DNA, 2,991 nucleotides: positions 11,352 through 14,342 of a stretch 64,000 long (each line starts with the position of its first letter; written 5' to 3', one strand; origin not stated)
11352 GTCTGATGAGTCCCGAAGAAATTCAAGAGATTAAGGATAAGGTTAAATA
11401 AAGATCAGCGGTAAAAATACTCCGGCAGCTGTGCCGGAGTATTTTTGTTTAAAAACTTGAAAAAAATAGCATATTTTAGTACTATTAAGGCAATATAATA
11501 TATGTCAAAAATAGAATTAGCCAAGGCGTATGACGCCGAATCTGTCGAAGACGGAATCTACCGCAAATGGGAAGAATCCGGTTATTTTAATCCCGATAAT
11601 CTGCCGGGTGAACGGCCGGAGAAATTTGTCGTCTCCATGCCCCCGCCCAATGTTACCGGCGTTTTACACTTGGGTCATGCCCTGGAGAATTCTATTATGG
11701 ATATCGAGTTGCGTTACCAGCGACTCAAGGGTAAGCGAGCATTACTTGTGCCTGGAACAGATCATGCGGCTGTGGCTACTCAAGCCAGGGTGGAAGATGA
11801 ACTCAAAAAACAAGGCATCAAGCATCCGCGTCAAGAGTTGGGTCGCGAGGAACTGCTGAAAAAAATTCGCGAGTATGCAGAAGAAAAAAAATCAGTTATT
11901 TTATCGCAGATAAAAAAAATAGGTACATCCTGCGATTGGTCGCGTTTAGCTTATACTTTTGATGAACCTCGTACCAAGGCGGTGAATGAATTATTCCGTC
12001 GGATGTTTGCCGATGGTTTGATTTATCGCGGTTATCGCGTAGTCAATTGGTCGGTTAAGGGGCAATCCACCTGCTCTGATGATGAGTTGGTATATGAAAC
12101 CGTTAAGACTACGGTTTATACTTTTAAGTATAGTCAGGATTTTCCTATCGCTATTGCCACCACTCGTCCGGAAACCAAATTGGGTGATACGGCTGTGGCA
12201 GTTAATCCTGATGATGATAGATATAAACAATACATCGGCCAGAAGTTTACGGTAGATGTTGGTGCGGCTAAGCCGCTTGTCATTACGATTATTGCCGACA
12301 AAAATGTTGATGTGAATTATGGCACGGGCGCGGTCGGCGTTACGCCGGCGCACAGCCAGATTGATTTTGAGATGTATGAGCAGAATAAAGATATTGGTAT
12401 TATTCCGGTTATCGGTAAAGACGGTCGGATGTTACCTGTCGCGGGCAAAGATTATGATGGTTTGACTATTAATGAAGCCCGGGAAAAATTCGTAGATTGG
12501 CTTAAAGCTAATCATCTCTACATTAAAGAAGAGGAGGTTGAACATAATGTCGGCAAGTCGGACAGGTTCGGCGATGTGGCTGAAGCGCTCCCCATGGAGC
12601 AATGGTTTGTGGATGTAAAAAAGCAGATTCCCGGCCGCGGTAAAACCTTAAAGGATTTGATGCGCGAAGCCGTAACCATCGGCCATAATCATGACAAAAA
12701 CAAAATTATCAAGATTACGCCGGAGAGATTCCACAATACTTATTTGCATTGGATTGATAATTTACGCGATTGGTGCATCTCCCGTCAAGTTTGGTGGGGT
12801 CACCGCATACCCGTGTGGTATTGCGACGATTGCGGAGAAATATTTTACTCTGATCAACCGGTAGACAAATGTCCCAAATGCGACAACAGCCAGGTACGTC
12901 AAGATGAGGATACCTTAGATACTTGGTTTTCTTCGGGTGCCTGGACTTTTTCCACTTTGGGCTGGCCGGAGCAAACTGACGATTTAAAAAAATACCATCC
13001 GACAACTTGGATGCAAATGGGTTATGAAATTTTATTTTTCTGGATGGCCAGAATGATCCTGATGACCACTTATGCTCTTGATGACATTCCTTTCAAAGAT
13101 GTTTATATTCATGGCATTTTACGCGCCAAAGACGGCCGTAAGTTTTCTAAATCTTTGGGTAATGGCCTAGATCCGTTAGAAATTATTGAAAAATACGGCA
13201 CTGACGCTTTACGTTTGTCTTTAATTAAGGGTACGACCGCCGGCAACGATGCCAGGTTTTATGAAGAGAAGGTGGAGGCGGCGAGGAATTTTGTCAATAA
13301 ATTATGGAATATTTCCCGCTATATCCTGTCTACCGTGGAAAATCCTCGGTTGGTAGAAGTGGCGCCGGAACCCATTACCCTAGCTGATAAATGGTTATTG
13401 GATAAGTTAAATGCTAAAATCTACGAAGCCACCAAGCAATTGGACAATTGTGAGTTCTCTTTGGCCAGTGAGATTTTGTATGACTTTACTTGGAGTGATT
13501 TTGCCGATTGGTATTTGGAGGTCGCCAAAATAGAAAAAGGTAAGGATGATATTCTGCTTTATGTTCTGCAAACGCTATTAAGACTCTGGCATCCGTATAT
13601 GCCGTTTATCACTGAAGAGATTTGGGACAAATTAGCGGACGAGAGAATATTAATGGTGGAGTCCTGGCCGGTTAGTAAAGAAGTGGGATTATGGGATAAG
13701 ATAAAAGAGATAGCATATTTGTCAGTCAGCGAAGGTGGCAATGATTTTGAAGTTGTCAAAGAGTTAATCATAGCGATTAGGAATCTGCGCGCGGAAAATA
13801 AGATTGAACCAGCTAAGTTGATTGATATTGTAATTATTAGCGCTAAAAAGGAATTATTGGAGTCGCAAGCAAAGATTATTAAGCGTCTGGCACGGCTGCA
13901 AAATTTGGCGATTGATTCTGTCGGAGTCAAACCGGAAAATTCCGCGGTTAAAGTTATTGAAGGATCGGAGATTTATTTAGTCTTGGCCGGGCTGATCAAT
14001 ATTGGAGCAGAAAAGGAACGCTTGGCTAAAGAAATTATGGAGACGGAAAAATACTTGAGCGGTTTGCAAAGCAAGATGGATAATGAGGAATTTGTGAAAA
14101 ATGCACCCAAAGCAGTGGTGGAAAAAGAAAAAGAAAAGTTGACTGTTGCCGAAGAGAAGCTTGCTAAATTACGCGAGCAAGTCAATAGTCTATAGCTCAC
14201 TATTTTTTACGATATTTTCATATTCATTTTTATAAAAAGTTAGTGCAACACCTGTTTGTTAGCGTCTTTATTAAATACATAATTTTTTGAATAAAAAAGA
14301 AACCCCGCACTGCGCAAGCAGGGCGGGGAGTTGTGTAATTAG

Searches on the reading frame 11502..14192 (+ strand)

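Call 66: search_protein_families(library=pfam, proteins=[window:11502-14192:+], max_evalue=0.001)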
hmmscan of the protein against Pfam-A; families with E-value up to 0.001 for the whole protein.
window:11502-14192:+ (897 aa): 6 families
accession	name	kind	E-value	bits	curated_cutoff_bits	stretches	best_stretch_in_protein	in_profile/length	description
PF00133.28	tRNA-synt_1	-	6.4e-118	394.5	22.7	1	19-585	2-412/414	tRNA synthetases class I (I, L, M and V)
PF08264.19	Anticodon_1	-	3.6e-35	121.4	25.1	1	629-777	1-147/148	Anticodon-binding domain of tRNA ligase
PF09334.17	tRNA-synt_1g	-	4.5e-19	68.9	20.1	2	43-193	2-132/391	tRNA synthetases class I (M)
PF10458.14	Val_tRNA-synt_C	-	1.3e-13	51.4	25.9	1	834-897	2-65/66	Valyl tRNA synthetase tRNA binding arm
PF21349.2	RUBY_RBDX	-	1.6e-05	24.6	26.5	1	439-463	1-25/30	Rubrerythrin, rubredoxin-like domain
PF13603.12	tRNA-synt_1_2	-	0.00011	22.1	25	0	267-309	104-145/185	Leucyl-tRNA synthetase, editing domain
